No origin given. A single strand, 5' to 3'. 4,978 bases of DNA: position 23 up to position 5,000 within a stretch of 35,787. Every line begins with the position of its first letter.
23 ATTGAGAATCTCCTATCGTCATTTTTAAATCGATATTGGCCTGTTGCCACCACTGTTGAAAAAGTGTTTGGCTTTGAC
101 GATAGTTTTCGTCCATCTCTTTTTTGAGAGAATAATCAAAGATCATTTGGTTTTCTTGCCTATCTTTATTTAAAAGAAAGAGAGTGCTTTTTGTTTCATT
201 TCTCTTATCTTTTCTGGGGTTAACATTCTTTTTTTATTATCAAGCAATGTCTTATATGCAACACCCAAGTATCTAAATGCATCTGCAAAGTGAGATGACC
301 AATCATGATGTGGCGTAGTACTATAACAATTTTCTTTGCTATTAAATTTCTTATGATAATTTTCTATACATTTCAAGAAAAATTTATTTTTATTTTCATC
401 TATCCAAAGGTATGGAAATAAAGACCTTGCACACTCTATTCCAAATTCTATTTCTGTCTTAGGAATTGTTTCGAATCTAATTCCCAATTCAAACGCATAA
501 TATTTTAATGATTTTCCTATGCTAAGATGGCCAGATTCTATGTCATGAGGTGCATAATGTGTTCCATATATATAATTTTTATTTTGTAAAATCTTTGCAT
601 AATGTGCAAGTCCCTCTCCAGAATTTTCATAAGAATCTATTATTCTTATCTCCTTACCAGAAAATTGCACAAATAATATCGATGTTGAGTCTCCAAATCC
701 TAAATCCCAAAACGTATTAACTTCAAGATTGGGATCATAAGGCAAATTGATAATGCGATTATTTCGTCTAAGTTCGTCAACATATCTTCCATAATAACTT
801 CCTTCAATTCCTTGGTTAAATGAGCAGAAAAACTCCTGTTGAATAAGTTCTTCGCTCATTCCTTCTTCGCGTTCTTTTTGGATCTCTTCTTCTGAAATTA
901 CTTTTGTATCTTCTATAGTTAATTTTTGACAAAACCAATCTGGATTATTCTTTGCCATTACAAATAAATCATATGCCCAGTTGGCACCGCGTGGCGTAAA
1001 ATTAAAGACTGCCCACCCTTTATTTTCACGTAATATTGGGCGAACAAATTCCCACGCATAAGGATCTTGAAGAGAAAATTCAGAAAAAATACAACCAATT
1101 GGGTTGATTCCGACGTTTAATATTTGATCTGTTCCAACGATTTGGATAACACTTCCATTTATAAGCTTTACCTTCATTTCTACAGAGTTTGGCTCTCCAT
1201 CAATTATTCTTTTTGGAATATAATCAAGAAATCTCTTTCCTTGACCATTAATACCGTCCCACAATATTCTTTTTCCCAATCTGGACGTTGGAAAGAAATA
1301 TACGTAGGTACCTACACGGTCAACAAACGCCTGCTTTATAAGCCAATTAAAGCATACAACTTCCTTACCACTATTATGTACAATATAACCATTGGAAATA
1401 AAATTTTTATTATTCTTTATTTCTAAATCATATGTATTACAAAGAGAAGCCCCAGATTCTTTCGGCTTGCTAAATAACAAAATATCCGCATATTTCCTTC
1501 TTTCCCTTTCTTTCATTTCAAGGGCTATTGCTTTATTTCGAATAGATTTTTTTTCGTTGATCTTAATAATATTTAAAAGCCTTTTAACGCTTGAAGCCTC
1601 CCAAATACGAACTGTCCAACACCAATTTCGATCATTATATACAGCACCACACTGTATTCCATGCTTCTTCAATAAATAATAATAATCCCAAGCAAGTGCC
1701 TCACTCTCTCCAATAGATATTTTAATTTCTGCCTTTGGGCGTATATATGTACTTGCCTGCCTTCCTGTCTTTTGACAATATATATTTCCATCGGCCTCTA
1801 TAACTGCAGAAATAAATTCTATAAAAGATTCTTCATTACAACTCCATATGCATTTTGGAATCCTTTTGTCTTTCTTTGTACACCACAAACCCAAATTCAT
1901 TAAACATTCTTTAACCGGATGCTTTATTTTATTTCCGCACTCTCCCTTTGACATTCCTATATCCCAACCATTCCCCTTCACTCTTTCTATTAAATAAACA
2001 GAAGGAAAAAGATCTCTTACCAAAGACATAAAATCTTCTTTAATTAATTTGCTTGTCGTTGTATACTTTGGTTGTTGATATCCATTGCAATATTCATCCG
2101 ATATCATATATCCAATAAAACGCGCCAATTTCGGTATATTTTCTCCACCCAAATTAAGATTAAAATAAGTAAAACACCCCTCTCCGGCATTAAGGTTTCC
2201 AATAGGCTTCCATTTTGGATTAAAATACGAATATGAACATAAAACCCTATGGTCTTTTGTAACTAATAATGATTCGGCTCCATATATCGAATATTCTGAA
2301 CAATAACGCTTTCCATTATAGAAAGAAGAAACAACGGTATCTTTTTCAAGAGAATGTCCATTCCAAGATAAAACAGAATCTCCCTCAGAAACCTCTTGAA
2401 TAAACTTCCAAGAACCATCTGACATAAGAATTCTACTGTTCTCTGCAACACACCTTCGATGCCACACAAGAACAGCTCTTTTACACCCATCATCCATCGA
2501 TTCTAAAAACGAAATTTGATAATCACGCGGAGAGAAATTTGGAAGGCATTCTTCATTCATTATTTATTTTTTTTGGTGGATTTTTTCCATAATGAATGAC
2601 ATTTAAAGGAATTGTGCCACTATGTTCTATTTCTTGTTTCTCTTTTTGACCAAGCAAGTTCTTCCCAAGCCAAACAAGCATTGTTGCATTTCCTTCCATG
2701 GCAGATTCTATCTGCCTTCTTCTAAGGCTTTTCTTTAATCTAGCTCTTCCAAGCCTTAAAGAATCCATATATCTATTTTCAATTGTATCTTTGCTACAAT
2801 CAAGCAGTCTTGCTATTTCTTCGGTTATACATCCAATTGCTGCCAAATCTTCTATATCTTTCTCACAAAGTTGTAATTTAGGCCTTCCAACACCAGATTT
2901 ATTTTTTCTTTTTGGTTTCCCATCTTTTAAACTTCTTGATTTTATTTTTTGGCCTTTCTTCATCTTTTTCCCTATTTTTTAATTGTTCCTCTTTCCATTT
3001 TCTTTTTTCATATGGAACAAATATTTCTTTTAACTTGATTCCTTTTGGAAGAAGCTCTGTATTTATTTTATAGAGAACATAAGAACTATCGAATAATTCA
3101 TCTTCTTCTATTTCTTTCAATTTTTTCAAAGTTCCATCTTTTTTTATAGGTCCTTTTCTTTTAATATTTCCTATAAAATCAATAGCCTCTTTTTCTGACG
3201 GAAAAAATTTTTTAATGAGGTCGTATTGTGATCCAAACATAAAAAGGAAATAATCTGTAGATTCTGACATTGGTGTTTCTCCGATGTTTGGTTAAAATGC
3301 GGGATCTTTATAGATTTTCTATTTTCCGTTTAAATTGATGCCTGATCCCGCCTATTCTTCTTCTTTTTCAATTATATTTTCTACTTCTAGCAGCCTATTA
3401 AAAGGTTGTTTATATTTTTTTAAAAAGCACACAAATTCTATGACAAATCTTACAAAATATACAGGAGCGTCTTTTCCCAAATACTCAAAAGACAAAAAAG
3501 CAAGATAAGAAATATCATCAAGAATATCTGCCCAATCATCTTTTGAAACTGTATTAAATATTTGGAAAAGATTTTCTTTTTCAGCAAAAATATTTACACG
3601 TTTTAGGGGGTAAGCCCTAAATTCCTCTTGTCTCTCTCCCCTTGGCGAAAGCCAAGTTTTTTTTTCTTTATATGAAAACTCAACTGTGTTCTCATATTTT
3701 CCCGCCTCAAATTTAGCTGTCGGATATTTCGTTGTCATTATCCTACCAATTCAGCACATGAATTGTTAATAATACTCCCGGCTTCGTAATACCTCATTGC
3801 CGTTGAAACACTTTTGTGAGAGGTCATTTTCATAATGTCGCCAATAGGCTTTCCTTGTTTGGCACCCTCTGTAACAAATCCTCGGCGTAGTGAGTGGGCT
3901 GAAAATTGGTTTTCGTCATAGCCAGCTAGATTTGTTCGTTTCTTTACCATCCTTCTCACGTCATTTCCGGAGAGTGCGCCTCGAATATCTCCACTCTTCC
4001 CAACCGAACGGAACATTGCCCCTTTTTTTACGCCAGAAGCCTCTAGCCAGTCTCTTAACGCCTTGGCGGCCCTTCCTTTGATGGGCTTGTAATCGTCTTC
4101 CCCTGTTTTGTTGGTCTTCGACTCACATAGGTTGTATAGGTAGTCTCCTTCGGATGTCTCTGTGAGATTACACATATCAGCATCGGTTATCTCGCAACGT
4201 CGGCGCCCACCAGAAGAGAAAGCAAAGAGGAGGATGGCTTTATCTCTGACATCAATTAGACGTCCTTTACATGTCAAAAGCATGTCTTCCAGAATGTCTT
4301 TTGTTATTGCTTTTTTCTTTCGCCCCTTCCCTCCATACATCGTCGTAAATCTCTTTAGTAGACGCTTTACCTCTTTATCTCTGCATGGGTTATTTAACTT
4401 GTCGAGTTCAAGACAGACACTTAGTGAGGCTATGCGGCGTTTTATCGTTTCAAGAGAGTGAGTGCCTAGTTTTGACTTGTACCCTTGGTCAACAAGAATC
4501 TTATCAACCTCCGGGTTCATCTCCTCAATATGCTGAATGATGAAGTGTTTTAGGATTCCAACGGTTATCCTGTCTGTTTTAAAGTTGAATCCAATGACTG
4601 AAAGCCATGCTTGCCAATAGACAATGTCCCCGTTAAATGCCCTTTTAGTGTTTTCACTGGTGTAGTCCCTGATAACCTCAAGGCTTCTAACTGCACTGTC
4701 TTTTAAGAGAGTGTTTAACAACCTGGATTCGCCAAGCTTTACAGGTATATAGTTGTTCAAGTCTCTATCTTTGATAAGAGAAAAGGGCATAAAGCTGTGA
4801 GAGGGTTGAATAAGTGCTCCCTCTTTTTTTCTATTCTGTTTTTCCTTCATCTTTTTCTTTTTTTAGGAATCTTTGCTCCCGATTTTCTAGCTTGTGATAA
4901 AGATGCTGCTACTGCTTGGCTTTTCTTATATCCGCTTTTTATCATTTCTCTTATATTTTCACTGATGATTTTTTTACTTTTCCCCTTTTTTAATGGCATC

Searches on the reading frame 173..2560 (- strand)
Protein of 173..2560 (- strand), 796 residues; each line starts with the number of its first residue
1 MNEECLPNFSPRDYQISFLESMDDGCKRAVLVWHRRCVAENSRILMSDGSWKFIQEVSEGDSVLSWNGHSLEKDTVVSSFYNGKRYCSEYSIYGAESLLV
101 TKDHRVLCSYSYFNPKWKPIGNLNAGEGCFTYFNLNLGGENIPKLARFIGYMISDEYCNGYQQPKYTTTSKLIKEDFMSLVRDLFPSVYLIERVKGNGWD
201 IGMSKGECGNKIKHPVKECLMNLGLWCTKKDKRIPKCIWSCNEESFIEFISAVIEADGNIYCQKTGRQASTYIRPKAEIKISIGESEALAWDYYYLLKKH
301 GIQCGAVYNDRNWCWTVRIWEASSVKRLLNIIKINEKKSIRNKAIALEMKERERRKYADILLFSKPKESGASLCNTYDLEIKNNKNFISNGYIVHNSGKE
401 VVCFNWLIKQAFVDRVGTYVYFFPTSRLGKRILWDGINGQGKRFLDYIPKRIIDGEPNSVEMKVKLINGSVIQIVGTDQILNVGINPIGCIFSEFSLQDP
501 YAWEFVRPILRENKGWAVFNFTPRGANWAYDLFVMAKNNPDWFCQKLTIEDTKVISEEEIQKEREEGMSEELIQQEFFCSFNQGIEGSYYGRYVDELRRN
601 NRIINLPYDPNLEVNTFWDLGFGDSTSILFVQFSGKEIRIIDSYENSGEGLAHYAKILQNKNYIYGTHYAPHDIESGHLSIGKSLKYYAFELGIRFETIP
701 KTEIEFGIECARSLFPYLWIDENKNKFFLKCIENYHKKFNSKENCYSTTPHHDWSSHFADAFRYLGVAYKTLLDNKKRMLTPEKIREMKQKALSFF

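Call 6: search_protein_families(library=phrogs, proteins=[window:173-2560:-])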
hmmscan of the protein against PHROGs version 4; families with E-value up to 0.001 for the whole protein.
window:173-2560:- (796 aa): 2 families
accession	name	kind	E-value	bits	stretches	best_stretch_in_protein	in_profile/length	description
phrog_2472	-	unknown function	2.8e-44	152.8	1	580-770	110-309/324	-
phrog_2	-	head and packaging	6e-20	72.6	1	443-769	321-594/807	terminase large subunit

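Call 26: find_related_loci(query=window:173-2560:-, collection=viral_contigs, flank=10000)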
Query window:173-2560:- (796 aa) in viral_contigs; peptide patterns used: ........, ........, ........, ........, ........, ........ (x = any residue, [..] = any of these).
29 stretches matched a pattern; 25 encode a relative of the query (tblastn E <= 1e-3); 25 distinct loci.
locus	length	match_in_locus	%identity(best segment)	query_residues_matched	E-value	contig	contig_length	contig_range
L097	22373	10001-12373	53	6-789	0e+0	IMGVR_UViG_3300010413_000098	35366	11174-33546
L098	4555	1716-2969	62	1-778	1e-164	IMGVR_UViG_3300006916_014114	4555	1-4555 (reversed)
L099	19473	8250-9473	63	6-768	1e-157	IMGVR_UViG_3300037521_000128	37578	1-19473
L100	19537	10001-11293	60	6-795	9e-157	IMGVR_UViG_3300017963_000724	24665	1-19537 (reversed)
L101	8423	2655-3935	58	6-790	4e-156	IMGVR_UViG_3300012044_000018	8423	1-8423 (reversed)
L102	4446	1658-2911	61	1-778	8e-159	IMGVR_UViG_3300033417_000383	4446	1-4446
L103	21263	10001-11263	59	6-784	6e-154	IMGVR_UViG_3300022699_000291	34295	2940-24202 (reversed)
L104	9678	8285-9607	57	1-795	8e-153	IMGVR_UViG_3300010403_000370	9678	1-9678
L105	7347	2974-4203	59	5-769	4e-150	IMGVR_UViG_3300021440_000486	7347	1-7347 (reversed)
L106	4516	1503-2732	53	1-770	7e-130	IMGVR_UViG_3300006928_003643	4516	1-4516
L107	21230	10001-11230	52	1-770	2e-127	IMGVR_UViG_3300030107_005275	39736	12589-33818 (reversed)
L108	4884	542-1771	52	1-770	5e-129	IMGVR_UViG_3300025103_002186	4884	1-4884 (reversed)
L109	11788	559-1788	52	1-770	5e-125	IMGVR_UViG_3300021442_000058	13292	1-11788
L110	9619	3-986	53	443-770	2e-113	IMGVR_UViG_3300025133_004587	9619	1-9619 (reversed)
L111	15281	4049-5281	46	3-770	3e-110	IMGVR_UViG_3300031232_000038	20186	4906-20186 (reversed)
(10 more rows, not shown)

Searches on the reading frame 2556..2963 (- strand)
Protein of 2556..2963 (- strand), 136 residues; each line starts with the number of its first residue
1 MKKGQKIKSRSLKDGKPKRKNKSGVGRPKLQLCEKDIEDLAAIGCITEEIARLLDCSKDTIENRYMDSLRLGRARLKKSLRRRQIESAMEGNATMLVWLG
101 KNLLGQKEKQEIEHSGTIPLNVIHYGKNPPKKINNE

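Call 6: search_protein_families(library=phrogs, proteins=[window:2556-2963:-])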
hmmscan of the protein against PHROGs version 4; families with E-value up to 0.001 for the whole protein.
window:2556-2963:- (136 aa): 2 families
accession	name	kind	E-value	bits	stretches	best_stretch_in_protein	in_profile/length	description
phrog_309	-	head and packaging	5.2e-08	34.2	1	16-121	123-265/319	terminase small subunit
phrog_12540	-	unknown function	4.9e-07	31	1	15-99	7-97/153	-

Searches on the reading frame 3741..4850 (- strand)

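Call 6: search_protein_families(library=phrogs, proteins=[window:3741-4850:-])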
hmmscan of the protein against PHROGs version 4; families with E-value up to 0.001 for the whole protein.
window:3741-4850:- (370 aa): 2 families
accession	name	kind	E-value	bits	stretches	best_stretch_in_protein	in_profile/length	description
phrog_1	-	integration and excision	1.7e-19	71.6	1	79-355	170-433/611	integrase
phrog_216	-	integration and excision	7e-19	69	1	132-356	11-223/301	integrase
